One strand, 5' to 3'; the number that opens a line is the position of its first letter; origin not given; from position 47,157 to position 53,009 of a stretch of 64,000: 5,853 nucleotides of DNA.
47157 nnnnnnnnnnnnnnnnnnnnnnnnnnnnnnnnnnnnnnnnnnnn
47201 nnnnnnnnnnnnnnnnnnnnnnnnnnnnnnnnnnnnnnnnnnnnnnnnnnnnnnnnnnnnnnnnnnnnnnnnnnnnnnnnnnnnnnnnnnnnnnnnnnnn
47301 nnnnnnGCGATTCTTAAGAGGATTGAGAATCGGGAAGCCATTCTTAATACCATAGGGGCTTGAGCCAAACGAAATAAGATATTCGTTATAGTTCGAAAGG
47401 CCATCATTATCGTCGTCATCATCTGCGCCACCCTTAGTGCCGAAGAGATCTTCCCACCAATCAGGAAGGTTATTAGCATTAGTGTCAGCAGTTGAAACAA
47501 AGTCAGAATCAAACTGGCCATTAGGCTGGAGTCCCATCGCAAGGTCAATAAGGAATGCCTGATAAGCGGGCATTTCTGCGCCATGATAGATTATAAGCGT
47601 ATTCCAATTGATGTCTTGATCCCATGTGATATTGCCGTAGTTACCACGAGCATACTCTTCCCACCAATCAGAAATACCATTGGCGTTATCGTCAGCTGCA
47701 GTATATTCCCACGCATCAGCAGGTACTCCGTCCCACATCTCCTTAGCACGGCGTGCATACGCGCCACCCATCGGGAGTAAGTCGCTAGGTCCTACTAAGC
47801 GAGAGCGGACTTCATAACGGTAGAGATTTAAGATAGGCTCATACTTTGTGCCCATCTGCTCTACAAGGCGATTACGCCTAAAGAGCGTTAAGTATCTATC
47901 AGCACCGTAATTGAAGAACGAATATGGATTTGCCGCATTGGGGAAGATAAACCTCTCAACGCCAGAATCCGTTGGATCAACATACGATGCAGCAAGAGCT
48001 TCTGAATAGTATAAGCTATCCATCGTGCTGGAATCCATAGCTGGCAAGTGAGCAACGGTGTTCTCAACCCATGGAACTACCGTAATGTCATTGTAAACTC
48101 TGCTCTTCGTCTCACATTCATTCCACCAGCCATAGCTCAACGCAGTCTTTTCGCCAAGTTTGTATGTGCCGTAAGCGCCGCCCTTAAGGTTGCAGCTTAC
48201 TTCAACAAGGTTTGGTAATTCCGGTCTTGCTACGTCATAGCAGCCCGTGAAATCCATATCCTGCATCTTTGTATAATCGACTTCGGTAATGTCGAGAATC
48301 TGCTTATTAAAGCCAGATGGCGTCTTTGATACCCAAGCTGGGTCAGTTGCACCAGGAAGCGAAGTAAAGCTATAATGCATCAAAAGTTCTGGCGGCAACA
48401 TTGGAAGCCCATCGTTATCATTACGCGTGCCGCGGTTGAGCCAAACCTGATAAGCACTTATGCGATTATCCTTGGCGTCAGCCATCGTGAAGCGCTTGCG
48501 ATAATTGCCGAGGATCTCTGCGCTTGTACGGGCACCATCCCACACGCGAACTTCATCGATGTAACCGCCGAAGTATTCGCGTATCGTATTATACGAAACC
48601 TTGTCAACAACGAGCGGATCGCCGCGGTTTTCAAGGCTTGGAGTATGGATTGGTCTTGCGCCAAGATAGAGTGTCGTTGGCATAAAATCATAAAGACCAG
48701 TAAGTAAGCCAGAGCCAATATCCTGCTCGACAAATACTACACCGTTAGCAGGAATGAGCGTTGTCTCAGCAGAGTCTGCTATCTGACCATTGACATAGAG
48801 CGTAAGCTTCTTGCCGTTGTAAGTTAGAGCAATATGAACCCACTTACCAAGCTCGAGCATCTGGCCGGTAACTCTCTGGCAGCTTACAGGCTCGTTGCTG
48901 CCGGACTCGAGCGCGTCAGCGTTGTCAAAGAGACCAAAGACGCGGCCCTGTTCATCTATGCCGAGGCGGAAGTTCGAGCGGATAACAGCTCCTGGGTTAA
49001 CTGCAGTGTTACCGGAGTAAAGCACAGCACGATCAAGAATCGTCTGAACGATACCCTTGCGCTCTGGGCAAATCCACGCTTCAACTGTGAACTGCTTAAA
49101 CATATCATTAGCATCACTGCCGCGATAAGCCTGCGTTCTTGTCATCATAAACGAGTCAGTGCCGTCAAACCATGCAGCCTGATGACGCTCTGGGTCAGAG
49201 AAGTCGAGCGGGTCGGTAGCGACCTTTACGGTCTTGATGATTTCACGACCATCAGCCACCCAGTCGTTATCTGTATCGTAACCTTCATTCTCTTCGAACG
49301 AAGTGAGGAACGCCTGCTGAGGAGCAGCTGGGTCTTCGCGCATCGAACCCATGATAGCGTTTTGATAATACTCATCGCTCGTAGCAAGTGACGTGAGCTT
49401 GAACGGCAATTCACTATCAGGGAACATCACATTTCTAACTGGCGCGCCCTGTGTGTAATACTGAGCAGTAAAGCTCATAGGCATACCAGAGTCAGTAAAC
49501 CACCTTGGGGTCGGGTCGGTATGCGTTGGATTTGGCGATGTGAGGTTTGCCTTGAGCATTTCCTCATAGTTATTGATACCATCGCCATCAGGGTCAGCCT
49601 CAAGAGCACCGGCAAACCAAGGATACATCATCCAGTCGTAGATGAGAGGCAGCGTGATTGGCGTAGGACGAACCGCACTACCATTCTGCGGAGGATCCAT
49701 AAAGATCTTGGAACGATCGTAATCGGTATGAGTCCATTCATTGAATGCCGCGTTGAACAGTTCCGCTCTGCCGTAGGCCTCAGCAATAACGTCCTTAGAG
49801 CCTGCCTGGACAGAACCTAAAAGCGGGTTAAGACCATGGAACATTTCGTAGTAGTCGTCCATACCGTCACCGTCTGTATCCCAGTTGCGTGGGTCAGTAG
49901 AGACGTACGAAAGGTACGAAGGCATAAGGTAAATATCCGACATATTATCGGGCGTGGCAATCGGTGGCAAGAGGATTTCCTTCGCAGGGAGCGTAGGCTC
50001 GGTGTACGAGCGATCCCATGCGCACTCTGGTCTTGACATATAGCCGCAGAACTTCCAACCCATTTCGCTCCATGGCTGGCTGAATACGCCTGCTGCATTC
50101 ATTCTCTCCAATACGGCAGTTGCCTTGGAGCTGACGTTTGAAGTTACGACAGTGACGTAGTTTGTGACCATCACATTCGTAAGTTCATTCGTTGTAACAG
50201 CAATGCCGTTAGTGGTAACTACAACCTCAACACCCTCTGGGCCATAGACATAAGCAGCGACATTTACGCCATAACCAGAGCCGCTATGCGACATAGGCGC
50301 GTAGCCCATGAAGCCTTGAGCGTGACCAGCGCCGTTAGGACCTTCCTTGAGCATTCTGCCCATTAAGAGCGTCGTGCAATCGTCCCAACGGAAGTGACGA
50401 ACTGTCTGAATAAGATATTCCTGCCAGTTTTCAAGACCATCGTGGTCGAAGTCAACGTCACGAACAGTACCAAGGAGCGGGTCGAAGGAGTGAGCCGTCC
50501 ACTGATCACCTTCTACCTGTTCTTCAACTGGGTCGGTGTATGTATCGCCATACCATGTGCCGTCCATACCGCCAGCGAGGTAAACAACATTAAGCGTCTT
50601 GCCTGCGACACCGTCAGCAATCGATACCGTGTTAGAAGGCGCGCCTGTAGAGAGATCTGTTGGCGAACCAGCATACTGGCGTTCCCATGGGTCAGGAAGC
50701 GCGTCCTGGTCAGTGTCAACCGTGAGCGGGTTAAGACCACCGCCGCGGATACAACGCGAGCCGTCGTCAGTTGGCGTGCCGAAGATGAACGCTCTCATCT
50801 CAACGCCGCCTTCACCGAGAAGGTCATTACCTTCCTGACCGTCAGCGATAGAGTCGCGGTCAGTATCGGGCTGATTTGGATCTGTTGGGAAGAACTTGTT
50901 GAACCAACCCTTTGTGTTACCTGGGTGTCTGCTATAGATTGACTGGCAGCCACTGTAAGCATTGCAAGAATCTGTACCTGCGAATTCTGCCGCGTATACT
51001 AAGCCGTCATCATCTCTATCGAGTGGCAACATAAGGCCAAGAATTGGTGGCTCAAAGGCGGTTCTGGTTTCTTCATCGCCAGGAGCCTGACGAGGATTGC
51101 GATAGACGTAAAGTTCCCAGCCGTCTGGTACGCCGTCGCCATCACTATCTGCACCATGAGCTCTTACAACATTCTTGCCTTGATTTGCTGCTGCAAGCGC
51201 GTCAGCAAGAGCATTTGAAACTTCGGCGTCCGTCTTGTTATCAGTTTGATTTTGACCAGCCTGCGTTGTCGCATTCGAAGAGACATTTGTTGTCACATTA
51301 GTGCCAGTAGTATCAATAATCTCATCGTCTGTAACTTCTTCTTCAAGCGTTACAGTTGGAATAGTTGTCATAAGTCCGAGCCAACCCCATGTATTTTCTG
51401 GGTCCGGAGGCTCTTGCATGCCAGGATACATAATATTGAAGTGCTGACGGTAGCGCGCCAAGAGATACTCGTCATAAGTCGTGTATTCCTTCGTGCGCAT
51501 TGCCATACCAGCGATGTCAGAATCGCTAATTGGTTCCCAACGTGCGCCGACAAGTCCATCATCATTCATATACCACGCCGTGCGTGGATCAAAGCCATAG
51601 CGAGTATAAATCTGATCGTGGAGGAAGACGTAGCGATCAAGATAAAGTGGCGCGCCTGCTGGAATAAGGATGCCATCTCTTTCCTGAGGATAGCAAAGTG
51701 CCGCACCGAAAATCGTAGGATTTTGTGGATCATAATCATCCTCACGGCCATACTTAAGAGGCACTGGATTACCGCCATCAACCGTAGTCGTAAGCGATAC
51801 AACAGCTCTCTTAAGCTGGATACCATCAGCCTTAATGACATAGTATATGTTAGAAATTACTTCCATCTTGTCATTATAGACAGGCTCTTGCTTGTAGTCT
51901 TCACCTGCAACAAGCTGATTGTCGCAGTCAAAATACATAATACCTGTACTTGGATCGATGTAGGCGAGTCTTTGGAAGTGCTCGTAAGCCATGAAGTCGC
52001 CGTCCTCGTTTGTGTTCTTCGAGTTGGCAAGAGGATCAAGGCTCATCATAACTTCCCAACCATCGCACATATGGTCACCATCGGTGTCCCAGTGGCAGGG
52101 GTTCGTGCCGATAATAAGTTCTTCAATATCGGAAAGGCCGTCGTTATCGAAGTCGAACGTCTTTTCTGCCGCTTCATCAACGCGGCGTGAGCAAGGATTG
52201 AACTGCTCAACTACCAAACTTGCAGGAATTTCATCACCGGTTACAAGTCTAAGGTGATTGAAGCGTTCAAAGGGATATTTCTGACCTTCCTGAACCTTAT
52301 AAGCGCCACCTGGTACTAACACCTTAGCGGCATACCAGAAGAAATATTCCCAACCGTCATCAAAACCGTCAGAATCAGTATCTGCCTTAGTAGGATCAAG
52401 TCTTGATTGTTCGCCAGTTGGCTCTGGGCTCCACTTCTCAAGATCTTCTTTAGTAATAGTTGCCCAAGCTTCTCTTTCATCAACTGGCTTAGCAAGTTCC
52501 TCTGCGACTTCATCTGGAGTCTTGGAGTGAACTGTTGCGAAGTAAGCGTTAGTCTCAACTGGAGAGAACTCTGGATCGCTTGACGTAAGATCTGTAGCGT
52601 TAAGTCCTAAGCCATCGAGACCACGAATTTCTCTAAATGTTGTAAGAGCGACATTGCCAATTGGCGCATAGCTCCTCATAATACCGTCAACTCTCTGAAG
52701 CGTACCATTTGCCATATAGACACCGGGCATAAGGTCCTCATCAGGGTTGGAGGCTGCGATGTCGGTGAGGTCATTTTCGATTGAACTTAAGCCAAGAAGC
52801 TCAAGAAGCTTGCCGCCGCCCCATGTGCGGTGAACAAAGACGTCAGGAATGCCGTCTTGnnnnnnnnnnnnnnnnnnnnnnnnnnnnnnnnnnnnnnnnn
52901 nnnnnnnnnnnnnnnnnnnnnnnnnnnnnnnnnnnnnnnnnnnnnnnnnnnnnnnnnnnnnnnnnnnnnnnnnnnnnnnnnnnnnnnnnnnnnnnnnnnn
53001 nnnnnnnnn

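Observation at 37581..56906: Single 19.3-kb ORF (6441 aa) with an unusual domain grammar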

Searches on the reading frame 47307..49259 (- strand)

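Call 51: search_protein_families(library=pfam, proteins=[window:47307-49259:-], max_evalue=0.5)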
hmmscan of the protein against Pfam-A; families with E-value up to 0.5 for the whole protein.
window:47307-49259:- (651 aa): 4 families
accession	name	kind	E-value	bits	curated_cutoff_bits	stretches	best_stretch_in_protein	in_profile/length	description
PF13385.13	Laminin_G_3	-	5e-19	69.4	27.6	2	54-167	16-108/151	Concanavalin A-like lectin/glucanases superfamily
PF00054.30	Laminin_G_1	-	0.045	14.4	24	1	131-161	46-76/131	Laminin G domain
PF02210.31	Laminin_G_2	-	0.057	14.3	22.9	1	128-168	45-83/126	Laminin G domain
PF22925.3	TS_C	-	0.19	11.8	27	1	131-167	123-159/202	Trans-sialidase, C-terminal domain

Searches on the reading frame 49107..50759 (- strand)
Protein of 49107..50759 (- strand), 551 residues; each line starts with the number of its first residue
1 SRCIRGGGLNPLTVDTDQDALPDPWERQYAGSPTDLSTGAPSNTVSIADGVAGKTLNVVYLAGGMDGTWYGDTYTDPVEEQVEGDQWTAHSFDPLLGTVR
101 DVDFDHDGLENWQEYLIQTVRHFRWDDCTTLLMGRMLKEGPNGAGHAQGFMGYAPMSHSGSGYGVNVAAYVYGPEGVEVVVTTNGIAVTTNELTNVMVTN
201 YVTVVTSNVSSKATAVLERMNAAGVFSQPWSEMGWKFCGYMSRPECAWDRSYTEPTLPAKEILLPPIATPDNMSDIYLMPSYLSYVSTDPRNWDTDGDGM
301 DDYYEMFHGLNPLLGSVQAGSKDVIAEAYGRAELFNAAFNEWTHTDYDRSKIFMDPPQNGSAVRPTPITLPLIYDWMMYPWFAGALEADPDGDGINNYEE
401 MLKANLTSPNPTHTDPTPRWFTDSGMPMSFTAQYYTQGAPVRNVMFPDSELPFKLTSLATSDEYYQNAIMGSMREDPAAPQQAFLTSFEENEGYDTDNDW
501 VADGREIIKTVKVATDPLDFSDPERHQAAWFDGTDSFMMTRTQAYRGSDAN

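Call 51: search_protein_families(library=pfam, proteins=[window:49107-50759:-], max_evalue=0.5)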
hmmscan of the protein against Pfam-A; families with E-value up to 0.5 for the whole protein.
window:49107-50759:- (551 aa): 1 family
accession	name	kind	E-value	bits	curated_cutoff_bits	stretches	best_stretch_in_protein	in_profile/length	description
PF18884.5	TSP3_bac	-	0.00013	22.2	25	2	294-313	1-20/22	Bacterial TSP3 repeat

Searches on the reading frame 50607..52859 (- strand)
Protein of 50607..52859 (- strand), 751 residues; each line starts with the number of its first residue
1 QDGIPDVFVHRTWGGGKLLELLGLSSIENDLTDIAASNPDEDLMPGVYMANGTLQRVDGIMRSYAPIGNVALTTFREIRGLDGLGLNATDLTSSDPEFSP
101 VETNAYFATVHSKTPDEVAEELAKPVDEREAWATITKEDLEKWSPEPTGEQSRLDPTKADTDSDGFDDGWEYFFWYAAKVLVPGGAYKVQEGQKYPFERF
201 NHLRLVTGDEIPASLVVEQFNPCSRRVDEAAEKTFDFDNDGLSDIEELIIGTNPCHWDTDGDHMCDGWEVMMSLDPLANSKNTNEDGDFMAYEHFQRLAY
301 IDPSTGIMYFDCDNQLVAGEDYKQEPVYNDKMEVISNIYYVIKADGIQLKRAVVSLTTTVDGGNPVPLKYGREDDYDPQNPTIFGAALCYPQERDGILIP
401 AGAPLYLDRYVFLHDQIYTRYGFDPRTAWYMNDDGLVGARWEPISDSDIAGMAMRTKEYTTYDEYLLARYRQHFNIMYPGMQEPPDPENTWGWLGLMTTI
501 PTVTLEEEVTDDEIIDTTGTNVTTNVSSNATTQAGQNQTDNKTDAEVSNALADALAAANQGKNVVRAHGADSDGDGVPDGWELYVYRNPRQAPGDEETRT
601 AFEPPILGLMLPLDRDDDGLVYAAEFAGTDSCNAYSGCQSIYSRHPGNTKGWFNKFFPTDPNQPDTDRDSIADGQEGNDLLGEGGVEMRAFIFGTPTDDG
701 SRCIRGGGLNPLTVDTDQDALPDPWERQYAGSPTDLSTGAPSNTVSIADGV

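Call 51: search_protein_families(library=pfam, proteins=[window:50607-52859:-], max_evalue=0.5)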
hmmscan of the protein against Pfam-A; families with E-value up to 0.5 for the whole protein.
window:50607-52859:- (751 aa): 2 families
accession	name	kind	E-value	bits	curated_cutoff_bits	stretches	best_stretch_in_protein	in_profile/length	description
PF18884.5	TSP3_bac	-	2.4e-08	34.1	25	2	236-254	1-19/22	Bacterial TSP3 repeat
PF03495.19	Binary_toxB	-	0.21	12.2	25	0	571-586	2-17/78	Clostridial binary toxin B/anthrax toxin PA Ca-binding domain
